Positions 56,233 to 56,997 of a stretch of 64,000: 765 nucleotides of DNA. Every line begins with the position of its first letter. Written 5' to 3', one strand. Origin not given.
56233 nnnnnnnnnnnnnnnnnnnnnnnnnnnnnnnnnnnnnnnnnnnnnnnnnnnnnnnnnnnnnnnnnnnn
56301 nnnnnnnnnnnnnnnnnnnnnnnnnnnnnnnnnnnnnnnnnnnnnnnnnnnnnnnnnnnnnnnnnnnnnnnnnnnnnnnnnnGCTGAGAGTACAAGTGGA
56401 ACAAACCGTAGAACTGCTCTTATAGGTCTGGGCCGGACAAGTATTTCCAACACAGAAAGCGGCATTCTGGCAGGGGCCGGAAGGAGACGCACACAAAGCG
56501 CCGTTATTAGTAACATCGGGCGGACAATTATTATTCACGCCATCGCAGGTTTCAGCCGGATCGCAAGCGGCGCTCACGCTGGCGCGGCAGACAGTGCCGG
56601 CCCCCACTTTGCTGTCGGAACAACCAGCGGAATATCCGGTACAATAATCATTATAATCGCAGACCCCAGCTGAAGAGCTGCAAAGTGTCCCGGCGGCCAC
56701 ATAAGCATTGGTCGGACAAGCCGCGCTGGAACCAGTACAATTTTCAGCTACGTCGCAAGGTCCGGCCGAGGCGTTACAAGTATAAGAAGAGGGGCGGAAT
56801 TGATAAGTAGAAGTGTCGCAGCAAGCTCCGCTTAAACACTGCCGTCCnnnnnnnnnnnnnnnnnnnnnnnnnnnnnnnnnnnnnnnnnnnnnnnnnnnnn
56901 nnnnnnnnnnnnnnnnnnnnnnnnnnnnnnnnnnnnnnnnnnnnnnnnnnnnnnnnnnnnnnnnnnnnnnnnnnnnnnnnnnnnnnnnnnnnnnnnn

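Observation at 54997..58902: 1301-aa secreted protein with ~124 cysteines: repeated Cys modules, Ca-binding DNDxDG loops, MopE-type motifs and a disintegrin/ADAM-Cys-rich-like segment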

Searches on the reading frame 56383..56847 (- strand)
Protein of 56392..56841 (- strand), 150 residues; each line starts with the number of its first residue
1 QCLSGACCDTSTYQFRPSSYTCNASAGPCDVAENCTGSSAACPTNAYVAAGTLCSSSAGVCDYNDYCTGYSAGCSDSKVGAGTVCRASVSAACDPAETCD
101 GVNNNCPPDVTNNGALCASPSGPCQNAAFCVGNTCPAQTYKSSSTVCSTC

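Call 15: search_solved_structures(query=window:56392-56841:-, max_evalue=10, show_alignments=4)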
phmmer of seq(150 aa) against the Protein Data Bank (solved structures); distinct sequences matched with E-value up to 10: 9.
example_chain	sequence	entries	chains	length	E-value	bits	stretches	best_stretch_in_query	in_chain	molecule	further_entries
9clp_A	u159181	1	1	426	2.4e-06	31.3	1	1-68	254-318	Zinc metalloproteinase-disintegrin-like ecarin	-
3k7n_A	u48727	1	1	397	1.1e-05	29.1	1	3-74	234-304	K-like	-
3hdb_A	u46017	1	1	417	2.2e-05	28.2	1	1-68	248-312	AAHIV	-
3k7l_A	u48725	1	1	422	3.8e-05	27.4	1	1-74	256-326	Atragin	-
2dw0_A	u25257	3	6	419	0.00033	24.3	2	1-76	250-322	Catrocollastatin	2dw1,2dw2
3dsl_A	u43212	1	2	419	0.033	17.8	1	30-135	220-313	Zinc metalloproteinase-disintegrin bothropasin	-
8s9e_A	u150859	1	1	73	0.033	17.8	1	1-47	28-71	Disintegrin jarastatin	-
1l3x_A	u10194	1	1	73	0.037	17.6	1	1-46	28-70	platelet aggregation inhibitor disintegrin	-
3c05_B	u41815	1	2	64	0.22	15.2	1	17-75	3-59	Disintegrin acostatin-beta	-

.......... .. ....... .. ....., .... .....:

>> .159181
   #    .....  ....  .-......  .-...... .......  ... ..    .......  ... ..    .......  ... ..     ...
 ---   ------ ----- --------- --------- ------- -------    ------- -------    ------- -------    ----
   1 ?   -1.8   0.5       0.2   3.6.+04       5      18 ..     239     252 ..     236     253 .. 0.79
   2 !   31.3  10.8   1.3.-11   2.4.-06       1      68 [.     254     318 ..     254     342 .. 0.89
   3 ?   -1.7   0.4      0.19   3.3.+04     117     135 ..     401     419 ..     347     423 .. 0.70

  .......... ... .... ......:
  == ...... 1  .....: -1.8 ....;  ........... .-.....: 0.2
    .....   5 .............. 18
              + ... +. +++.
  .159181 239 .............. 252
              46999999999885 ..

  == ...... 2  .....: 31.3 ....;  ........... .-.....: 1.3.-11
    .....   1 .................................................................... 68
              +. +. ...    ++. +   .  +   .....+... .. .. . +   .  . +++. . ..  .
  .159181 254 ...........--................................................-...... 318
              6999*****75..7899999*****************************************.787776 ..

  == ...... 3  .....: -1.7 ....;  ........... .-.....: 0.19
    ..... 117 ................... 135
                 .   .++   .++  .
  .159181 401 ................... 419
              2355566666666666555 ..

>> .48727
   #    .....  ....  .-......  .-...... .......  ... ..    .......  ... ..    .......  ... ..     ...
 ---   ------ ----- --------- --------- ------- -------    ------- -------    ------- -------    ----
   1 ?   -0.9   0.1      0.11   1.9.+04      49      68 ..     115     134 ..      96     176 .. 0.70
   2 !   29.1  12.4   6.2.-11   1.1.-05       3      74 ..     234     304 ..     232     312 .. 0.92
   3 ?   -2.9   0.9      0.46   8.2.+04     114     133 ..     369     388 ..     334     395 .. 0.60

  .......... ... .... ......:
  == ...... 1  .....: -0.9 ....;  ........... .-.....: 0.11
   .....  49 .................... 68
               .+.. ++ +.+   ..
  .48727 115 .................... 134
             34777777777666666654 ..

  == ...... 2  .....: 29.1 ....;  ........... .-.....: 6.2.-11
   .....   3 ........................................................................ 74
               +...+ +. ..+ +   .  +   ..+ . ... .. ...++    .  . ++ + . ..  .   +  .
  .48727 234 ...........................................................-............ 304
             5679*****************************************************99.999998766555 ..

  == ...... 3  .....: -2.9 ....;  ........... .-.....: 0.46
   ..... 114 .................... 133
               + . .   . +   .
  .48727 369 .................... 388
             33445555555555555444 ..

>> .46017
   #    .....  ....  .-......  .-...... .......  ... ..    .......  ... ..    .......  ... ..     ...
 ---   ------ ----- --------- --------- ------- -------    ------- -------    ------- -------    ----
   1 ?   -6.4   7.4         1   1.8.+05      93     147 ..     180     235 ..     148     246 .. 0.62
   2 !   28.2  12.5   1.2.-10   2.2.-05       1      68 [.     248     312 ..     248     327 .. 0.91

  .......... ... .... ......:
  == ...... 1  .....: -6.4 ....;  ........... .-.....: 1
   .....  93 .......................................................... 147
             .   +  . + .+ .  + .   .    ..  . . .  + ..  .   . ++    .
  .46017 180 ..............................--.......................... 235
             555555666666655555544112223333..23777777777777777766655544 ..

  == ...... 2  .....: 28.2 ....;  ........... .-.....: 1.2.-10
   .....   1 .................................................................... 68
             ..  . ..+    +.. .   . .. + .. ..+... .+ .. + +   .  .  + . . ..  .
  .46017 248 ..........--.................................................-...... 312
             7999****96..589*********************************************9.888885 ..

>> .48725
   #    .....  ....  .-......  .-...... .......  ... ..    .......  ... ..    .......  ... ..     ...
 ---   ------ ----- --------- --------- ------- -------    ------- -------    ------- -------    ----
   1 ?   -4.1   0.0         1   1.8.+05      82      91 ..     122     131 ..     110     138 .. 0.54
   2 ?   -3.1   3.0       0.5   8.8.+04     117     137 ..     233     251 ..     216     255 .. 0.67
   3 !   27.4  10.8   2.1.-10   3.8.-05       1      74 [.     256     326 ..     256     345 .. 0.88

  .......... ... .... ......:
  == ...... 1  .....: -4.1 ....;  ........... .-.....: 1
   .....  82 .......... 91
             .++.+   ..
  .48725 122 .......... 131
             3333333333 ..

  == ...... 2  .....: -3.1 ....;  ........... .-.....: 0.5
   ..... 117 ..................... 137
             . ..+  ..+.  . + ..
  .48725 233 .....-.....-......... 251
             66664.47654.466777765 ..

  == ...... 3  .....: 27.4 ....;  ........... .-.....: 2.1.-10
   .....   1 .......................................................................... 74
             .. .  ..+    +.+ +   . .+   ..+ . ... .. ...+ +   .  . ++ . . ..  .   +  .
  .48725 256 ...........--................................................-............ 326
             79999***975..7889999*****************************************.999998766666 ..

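Call 23: find_homologous_proteins(query=window:56392-56841:-, max_evalue=0.001)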
Query seq(150 aa) (150 aa): 40 proteins with E <= 0.001 among 58 candidates.
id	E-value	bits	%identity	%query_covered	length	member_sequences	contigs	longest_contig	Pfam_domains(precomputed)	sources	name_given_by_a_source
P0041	9.4e-30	122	45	75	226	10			PF00200.29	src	-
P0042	2.8e-28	117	46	66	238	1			PF00200.29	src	-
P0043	1.3e-26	112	42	77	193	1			PF00200.29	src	-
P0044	4.9e-25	107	34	91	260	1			PF00200.29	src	-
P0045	3.8e-22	97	50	85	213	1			PF00200.29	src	-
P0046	4.0e-20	91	44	87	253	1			PF00200.29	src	-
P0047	8.5e-20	90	43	79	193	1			PF00200.29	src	-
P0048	4.9e-18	84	45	73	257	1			PF00200.29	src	-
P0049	1.5e-17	82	62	37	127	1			PF00200.29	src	-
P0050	6.1e-17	80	51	59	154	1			PF00200.29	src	-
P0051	7.4e-17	80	43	65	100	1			PF00200.29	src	-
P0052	7.5e-17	80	56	55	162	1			PF00200.29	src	-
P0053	2.2e-15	75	47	64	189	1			PF00200.29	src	-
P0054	1.6e-14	73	54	53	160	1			PF00200.29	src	-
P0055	3.3e-13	68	43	81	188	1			PF00200.29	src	-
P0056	2.6e-12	65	38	71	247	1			PF00200.29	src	-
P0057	4.2e-12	65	36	87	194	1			PF00200.29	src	-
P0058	5.2e-12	64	45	58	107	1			PF00200.29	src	-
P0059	5.6e-12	64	44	62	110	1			PF00200.29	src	-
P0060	1.3e-11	63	47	61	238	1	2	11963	PF00200.29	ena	-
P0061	1.5e-11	63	51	62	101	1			PF00200.29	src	-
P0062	1.9e-11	63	42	69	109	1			PF00200.29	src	-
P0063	2.1e-11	62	45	65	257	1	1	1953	PF00200.29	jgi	-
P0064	5.2e-11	61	48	58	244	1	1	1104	PF00200.29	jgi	jgi:hypothetical protein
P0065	8.9e-11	60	47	48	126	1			PF00200.29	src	-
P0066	6.0e-10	58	45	47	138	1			PF00200.29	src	-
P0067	3.1e-9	55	41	75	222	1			PF00200.29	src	-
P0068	8.3e-9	54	54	36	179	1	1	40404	PF00200.29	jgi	jgi:hypothetical protein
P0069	3.8e-8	52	38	75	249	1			PF00200.29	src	-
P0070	5.3e-8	51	41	63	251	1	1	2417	PF00200.29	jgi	jgi:hypothetical protein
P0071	2.0e-7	49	66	27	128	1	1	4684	PF00200.29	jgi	jgi:hypothetical protein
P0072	3.5e-7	49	46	59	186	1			PF00526.24,PF00200.29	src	-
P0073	7.9e-7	48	46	50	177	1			PF00200.29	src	-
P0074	1.4e-6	47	48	43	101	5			PF00200.29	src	-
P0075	3.6e-6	45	47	49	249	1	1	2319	PF00200.29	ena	-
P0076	1.1e-5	44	95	13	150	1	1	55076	PF00200.29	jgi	jgi:hypothetical protein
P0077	3.8e-5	42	56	36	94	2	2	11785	PF00200.29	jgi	jgi:hypothetical protein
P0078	7.1e-5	41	45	51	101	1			PF00200.29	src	-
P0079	1.1e-4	41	40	61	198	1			PF00200.29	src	-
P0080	1.1e-4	41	47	37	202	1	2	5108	PF00200.29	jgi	jgi:hypothetical protein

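Call 30: predict_structure(alignment_id=A1)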
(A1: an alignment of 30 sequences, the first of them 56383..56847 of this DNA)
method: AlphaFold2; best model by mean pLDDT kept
length: 155 residues; sequences in the alignment: 30
mean_pLDDT: 94.0   pTM: 0.73
mean pLDDT of the five models: 94.0, 94.0, 93.8, 92.1, 91.4
residues with pLDDT >= 90: 137; 70-90: 13; 50-70: 2; < 50: 3
segments of 3 or more residues with pLDDT < 50: none
pLDDT, mean of each block of 10 residues (from residue 1): 94 98 98 98 98 98 98 97 97 93 97 92 93 94 87 51
secondary structure, 60 per line:
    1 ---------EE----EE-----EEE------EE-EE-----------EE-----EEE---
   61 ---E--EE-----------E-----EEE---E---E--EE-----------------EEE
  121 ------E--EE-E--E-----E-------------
elements in order: E23-25 E55-57 E86-88 E118-120

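Call 32: fold_search(model_id=the predicted structure, library=pdb)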
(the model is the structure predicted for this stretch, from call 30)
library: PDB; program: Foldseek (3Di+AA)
matches with E <= 10: 66; with E <= 0.001: 2
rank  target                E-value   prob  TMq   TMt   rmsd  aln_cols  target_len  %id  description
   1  3k7n_A                5.4e-04  1.00  0.40  0.17  15.9       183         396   18  Structures of two elapid snake venom metalloproteases with distinct activities highlight the disulfide patterns in the (released 2010-03-02)
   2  2dw1_A                7.7e-04  1.00  0.38  0.15   2.4        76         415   37  Crystal structure of VAP2 from Crotalus atrox venom (Form 2-2 crystal) (released 2007-07-10)
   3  2dw0_A                2.1e-03  1.00  0.38  0.15   2.4        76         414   37  Crystal structure of VAP2 from Crotalus atrox venom (Form 2-1 crystal) (released 2007-07-10)
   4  3hdb_A                2.2e-03  1.00  0.40  0.16  18.2       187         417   20  Crystal structure of AaHIV, A metalloproteinase from venom of Agkistrodon Acutus (released 2009-08-11)
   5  3k7l                  2.2e-03  1.00  0.39  0.16  18.4       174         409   23  Structures of two elapid snake venom metalloproteases with distinct activities highlight the disulfide patterns in the D (released 2010-03-02)
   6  3dsl_B                5.2e-03  1.00  0.38  0.15   2.5        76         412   37  The Three-dimensional Structure of Bothropasin, the Main Hemorrhagic Factor from Bothrops jararaca venom. (released 2008-10-21)
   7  2ero_A                5.5e-03  1.00  0.36  0.14   2.8        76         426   36  Crystal structure of vascular apoptosis-inducing protein-1(orthorhombic crystal form) (released 2006-06-20)
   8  2ao7                  7.1e-03  0.99  0.36  0.38  13.6       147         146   17  Adam10 Disintegrin and cysteine- rich domain (released 2006-08-08)
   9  2erq_B                7.5e-03  1.00  0.36  0.14   2.3        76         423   36  Crystal structure of vascular apoptosis-inducing protein-1(tetragonal crystal form) (released 2006-06-20)
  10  2erq_A                8.0e-03  1.00  0.35  0.14   2.8        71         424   35  Crystal structure of vascular apoptosis-inducing protein-1(tetragonal crystal form) (released 2006-06-20)
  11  6be6_C                1.2e-02  0.99  0.36  0.15  11.7       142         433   18  ADAM10 Extracellular Domain (released 2017-12-27)
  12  6be6_A                1.5e-02  0.97  0.32  0.14  11.9       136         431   17  ADAM10 Extracellular Domain (released 2017-12-27)
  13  3dsl_A                1.7e-02  1.00  0.38  0.15   2.4        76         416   37  The Three-dimensional Structure of Bothropasin, the Main Hemorrhagic Factor from Bothrops jararaca venom. (released 2008-10-21)
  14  3g5c_A                2.0e-02  1.00  0.36  0.12   2.9        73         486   29  Structural and biochemical studies on the ectodomain of human ADAM22 (released 2009-08-18)
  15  9clp_A                2.0e-02  1.00  0.33  0.13   2.9        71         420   37  Structure of ecarin from the venom of Kenyan saw-scaled viper in complex with the Fab of neutralizing antibody H11 (released 2024-09-11)
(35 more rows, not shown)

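Call 58: search_protein_families(library=pfam, proteins=[window:56392-56841:-], max_evalue=10)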
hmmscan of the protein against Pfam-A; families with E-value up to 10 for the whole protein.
seq(150 aa): 1 family
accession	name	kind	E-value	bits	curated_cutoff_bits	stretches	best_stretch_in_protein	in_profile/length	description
PF00200.28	Disintegrin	-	2.9e-16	60.4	35.1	3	1-45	32-75/75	Disintegrin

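Call 76: search_solved_structures(query=A1, max_evalue=0.001)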
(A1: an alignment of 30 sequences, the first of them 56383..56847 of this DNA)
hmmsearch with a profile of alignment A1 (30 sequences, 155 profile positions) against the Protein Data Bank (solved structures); distinct sequences matched with E-value up to 0.001: 6.
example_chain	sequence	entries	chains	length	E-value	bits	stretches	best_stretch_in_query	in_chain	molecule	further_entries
3hdb_A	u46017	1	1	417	1.4e-10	44.5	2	3-124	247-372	AAHIV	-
2e3x_A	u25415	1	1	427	1.5e-10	44.5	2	56-140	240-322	Coagulation factor X-activating enzyme heavy chain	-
3k7l_A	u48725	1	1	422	5.5e-09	39.4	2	32-141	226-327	Atragin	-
2dw0_A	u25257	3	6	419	4.3e-08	36.5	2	3-122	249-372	Catrocollastatin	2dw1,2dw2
3k7n_A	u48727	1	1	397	1.7e-07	34.6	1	3-137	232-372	K-like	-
9clp_A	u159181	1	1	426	9.6e-07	32.1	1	4-86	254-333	Zinc metalloproteinase-disintegrin-like ecarin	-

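Call 78: find_homologous_proteins(query=A1, max_evalue=1e-10)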
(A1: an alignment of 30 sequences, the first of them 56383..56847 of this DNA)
Query A1 (30 sequences) (155 aa, profile of the alignment): 703 proteins with E <= 1e-10 among 4223 candidates; the best 120 are listed.
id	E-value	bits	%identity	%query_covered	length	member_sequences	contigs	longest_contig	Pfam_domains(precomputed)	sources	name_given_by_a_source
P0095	4.0e-73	262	44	80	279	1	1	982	PF00200.29,PF18203.7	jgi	jgi:hypothetical protein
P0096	2.9e-71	256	44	85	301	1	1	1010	PF00200.29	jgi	jgi:hypothetical protein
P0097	1.4e-69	251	43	93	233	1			PF00200.29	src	-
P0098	3.5e-67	243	39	92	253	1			PF00200.29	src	-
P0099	4.2e-60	220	41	85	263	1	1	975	PF00200.29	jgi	jgi:hypothetical protein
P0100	1.0e-59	219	45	63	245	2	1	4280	PF00200.29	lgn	-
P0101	2.1e-59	218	42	92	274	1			PF00200.29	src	-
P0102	2.5e-59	218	39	93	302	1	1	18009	PF00526.24,PF00200.29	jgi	jgi:cysteine-rich repeat protein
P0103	1.2e-57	212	49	63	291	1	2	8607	PF00200.29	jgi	jgi:hypothetical protein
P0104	2.6e-56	208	46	63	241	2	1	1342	PF00200.29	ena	-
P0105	6.1e-56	207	42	86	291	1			PF00200.29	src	-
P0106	8.6e-56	206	41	81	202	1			PF00200.29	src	-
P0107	9.0e-56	206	41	82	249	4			PF00200.29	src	-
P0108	8.0e-55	203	48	77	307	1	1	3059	PF00200.29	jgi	jgi:hypothetical protein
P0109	1.5e-53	199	34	86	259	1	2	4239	PF00200.29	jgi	jgi:hypothetical protein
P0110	1.7e-53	199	50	60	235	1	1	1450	PF00200.29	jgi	jgi:hypothetical protein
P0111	9.4e-53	196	36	81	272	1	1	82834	PF00200.29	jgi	jgi:hypothetical protein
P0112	1.3e-52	196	42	81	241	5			PF00200.29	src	-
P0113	7.8e-52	193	36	81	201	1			PF00200.29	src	-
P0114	1.4e-51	192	42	92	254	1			PF00200.29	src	-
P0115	1.8e-51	192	43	77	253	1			PF00200.29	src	-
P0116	4.3e-51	191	52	61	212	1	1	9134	PF00200.29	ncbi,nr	ncbi:MAG: hypothetical protein JXB32_23735, partial [Deltaproteobacteria bacterium]|nr:hypothetical 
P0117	6.8e-51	190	51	82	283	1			PF00200.29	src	-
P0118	1.9e-50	189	37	75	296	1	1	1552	PF00526.24,PF00200.29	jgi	-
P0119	2.6e-50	188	42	84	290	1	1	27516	PF00526.24,PF00200.29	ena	-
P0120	5.9e-50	187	40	82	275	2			PF00526.24,PF00200.29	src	-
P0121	8.4e-50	187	47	91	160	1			PF00200.29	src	-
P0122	1.9e-49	186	38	93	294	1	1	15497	PF00526.24,PF00200.29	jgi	jgi:cysteine-rich repeat protein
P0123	2.1e-49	185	35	81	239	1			PF00200.29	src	-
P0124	2.4e-49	185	56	61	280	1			PF00200.29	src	-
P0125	4.0e-49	184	40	82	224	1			PF00200.29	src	-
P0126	5.9e-49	184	41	86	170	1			PF00200.29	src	-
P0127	6.7e-49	184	46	60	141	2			PF00200.29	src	-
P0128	2.3e-48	182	38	85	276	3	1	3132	PF00200.29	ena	-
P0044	2.4e-47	179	34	88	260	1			PF00200.29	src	-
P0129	2.7e-47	179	42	83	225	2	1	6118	PF00200.29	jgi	jgi:hypothetical protein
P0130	6.2e-47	177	44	60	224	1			PF00200.29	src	-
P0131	1.4e-46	176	41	86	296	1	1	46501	PF00200.29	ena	-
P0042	6.7e-46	174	46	64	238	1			PF00200.29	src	-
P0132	8.5e-46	174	39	85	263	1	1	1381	PF00200.29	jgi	jgi:hypothetical protein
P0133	1.4e-45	173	35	86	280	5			PF00200.29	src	-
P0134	3.3e-45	172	34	87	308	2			PF00200.29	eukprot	eukprot:TRINITY_DN1584_c0_g1_i2.p1 TRINITY_DN1584_c0_g1~~TRINITY_DN1584_c0_g1_i2.p1 ORF type:complet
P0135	3.4e-45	172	44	75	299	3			PF00200.29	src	-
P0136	3.6e-45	172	44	70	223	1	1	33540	PF00200.29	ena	-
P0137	5.9e-45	171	44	91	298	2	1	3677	PF00200.29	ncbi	ncbi:MAG: hypothetical protein E6J75_15275, partial [Deltaproteobacteria bacterium]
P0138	1.6e-44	169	46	86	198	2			PF00200.29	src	-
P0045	1.9e-44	169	50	82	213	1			PF00200.29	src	-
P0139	2.2e-44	169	51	57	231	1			PF00200.29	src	-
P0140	2.9e-44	169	42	86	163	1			PF00200.29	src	-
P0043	4.4e-44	168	42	75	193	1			PF00200.29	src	-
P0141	5.5e-44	168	47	61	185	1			PF00200.29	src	-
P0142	7.8e-44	167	46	77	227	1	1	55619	PF00200.29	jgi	jgi:hypothetical protein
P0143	1.7e-43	166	42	66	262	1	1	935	PF00200.29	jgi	-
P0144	3.6e-43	165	41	83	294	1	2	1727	PF00200.29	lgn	-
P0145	3.9e-43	165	45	59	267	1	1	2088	PF00200.29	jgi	-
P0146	4.9e-43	165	42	79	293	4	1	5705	PF00200.29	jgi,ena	jgi:hypothetical protein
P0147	8.8e-43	164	41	57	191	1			PF00200.29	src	-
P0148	1.2e-42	163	43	81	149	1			PF00200.29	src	-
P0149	1.6e-42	163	43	83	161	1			PF00200.29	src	-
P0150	1.8e-42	163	41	81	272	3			PF00200.29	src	-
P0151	2.4e-42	162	42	86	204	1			PF00200.29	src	-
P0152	2.6e-42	162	42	72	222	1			PF00200.29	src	-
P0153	2.6e-42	162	38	61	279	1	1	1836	PF00200.29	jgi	jgi:hypothetical protein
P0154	2.7e-42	162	45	71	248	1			PF00200.29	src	-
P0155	5.1e-42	161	43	64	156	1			PF00200.29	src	-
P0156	7.8e-42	161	47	62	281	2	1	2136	PF00200.29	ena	-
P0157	8.4e-42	161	40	85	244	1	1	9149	PF00200.29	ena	-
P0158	8.7e-42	161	51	44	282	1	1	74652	PF00200.29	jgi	jgi:hypothetical protein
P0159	8.8e-42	161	44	77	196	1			PF00200.29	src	-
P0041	1.2e-40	157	45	72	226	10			PF00200.29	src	-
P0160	1.5e-40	157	38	70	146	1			PF00200.29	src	-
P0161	1.8e-40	156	40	81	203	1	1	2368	PF00200.29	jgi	-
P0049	5.5e-40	155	62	35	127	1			PF00200.29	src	-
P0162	6.2e-40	155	48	61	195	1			PF00200.29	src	-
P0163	7.2e-40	154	45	70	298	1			PF00200.29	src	-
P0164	3.2e-39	152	46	82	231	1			PF00200.29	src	-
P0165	3.7e-39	152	42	84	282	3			PF00200.29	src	-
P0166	4.4e-39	152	32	88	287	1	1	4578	PF00200.29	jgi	jgi:hypothetical protein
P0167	5.1e-39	152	44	68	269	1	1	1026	PF00200.29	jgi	jgi:hypothetical protein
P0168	5.3e-39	152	51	55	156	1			PF00200.29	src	-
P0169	2.4e-38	149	49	63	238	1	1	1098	PF00200.29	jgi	jgi:hypothetical protein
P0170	3.2e-38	149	56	61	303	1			PF00200.29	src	-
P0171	3.4e-38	149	38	84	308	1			PF00200.29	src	-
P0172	3.6e-38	149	36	86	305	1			PF00200.29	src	-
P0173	4.9e-38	148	44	82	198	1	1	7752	PF00200.29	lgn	-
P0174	1.7e-37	147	39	93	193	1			PF00200.29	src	-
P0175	2.7e-37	146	40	81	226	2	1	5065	PF00200.29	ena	-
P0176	3.0e-37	146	42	86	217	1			PF00200.29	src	-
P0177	3.0e-37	146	39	93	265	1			PF00200.29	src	-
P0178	5.3e-37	145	40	60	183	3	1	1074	PF00200.29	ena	-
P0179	8.6e-37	144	44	57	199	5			PF00200.29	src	-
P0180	9.1e-37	144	45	61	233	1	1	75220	PF00200.29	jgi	jgi:hypothetical protein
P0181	9.2e-37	144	42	72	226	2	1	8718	PF00200.29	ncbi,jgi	-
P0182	1.3e-36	144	37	84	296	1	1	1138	PF00200.29,PF24247.2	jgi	jgi:hypothetical protein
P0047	1.5e-36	144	43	76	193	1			PF00200.29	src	-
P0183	1.6e-36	144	43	70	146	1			PF00200.29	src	-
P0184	2.5e-36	143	42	95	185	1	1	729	PF00200.29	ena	-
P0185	3.2e-36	143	42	75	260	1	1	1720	PF00200.29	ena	-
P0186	3.3e-36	143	41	81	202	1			PF00200.29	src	-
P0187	4.1e-36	142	28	93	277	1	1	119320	PF00200.29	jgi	jgi:hypothetical protein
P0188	5.0e-36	142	51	66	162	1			PF00200.29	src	-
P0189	6.5e-36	142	44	62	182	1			PF00200.29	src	-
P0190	7.8e-36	141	43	78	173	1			PF00200.29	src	-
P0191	8.1e-36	141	47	62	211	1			PF00200.29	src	-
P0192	9.5e-36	141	41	89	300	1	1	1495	PF00200.29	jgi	jgi:hypothetical protein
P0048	1.1e-35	141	45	71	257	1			PF00200.29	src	-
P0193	1.5e-35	140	40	85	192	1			PF00200.29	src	-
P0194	1.8e-35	140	47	57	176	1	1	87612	PF00200.29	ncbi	ncbi:MAG: hypothetical protein R3A52_22670 [Polyangiales bacterium]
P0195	2.4e-35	140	44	57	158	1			PF00200.29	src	-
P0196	2.8e-35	140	39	85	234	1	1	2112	PF00200.29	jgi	jgi:hypothetical protein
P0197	3.2e-35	139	44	71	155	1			PF00200.29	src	-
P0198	3.8e-35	139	45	61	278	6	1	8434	PF11617.14,PF00200.29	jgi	jgi:hypothetical protein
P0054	4.9e-35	139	54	52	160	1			PF00200.29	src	-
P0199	5.3e-35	139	40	86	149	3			PF00200.29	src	-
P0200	7.3e-35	138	45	50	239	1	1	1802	PF00200.29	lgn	-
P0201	9.6e-35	138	47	70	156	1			PF00200.29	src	-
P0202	1.2e-34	137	32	82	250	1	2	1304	PF00200.29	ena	-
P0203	1.2e-34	137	43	61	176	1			PF00200.29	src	-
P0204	1.2e-34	137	38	85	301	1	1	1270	PF00200.29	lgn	-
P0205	1.4e-34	137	45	63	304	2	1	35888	PF00200.29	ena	-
